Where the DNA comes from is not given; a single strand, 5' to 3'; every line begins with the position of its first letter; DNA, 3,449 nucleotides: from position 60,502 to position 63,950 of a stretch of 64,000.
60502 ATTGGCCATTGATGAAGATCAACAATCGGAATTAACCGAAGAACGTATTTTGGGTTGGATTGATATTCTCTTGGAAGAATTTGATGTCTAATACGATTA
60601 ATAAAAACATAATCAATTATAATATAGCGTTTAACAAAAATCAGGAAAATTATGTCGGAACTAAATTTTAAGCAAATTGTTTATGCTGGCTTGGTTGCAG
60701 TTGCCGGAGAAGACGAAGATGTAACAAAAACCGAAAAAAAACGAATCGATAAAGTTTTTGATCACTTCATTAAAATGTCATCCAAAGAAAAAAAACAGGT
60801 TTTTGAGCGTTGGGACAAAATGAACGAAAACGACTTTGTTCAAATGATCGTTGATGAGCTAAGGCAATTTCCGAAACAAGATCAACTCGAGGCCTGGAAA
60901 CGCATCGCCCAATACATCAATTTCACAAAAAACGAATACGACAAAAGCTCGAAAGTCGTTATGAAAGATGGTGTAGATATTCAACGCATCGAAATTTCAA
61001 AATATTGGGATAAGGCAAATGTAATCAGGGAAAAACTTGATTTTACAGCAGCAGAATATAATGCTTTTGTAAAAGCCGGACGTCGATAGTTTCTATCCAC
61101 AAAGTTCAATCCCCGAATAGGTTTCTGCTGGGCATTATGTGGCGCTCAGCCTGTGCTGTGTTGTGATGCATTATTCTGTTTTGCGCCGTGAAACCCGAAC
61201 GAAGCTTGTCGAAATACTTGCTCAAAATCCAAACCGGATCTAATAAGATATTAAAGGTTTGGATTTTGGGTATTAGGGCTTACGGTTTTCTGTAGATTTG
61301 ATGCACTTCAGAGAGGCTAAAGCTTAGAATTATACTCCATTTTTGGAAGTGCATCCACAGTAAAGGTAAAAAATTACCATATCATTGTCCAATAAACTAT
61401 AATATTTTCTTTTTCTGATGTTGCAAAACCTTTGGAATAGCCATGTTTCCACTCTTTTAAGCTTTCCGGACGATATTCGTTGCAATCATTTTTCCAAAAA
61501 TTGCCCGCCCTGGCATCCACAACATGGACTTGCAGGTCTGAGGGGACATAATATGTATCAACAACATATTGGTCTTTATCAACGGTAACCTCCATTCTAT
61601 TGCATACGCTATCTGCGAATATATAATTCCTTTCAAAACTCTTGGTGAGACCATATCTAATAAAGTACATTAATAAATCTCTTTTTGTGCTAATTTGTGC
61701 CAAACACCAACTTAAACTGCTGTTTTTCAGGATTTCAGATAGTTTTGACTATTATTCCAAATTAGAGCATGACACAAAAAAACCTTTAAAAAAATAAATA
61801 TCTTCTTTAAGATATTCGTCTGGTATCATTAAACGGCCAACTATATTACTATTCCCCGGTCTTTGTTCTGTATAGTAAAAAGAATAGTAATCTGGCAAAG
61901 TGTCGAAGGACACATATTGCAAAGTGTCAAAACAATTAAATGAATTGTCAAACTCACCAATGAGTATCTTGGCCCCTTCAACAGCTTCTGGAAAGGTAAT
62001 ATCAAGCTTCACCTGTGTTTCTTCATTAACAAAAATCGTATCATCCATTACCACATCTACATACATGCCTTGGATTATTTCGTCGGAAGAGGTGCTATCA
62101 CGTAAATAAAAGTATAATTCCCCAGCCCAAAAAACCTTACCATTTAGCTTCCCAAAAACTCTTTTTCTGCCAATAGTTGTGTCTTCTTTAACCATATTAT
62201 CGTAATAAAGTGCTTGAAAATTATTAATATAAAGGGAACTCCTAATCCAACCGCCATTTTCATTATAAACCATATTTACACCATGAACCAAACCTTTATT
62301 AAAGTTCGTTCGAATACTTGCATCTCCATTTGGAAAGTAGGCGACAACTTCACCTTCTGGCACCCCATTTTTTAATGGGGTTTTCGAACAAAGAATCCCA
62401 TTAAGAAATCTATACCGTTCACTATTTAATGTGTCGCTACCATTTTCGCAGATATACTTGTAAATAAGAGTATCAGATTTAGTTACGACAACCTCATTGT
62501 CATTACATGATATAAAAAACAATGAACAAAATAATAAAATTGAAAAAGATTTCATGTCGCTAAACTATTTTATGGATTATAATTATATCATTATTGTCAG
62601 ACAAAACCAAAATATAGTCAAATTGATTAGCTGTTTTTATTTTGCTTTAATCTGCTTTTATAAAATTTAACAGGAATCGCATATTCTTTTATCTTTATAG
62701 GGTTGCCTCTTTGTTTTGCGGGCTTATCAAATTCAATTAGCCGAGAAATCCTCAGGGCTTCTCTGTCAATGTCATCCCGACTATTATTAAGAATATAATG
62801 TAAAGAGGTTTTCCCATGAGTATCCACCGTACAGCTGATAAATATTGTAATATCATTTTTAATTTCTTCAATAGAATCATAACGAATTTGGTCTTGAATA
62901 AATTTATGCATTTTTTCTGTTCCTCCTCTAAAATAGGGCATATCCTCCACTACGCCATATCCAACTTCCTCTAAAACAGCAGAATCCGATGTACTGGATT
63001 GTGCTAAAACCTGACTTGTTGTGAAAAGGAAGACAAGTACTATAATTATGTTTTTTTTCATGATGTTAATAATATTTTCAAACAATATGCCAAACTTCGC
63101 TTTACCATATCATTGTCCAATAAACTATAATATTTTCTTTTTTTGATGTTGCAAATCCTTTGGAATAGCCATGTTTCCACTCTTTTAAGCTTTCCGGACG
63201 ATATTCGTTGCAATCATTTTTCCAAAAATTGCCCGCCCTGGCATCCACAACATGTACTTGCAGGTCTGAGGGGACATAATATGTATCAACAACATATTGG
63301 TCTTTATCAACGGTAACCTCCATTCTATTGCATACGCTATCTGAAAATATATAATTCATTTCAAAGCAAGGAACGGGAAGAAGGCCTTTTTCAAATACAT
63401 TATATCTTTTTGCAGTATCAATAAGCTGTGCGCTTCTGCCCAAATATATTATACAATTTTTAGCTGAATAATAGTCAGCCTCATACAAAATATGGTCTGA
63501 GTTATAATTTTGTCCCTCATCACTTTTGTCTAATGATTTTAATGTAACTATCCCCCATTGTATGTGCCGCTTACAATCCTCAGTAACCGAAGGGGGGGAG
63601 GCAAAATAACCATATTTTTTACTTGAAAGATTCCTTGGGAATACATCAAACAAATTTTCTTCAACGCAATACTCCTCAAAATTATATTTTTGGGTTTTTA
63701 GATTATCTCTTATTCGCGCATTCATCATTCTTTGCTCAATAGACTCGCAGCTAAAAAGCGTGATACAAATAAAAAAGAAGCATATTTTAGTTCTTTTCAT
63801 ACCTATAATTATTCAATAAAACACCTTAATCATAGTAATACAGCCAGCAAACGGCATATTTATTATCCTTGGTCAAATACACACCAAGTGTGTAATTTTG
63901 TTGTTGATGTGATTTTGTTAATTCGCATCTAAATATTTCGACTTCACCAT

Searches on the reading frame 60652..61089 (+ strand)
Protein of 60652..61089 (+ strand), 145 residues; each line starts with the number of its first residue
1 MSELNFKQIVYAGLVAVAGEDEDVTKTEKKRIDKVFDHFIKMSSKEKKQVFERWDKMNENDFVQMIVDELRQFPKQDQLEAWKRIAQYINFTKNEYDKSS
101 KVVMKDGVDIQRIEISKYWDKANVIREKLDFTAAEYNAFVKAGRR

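Call 58: search_protein_families(library=pfam, proteins=[window:60652-61089:+], max_evalue=0.001)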
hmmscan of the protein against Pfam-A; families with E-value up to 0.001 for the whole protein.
window:60652-61089:+ (145 aa): 1 family
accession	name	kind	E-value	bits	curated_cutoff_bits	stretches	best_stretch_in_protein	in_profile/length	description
PF05099.18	TerB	-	0.00037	21.2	24.4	1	10-64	4-60/118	Tellurite resistance protein TerB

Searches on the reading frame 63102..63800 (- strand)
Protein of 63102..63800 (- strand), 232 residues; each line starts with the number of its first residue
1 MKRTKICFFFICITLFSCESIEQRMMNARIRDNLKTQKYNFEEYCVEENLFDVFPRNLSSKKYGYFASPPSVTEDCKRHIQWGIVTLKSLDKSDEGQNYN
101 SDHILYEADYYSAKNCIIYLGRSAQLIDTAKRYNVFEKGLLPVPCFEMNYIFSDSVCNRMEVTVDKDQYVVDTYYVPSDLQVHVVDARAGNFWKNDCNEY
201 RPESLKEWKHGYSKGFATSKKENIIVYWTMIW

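Call 58: search_protein_families(library=pfam, proteins=[window:63102-63800:-], max_evalue=0.001)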
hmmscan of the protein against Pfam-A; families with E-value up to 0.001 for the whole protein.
window:63102-63800:- (232 aa): 0 families

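Call 62: find_encoding_contigs(protein=window:63105-63800:-, flank=7000, max_places=10)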
Protein window:63105-63800:- (232 aa): no gene with exactly this product is on record in the collection.
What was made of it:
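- Tried and rejected: The exact-protein look-up for the second scar's gene found no record (call 62).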
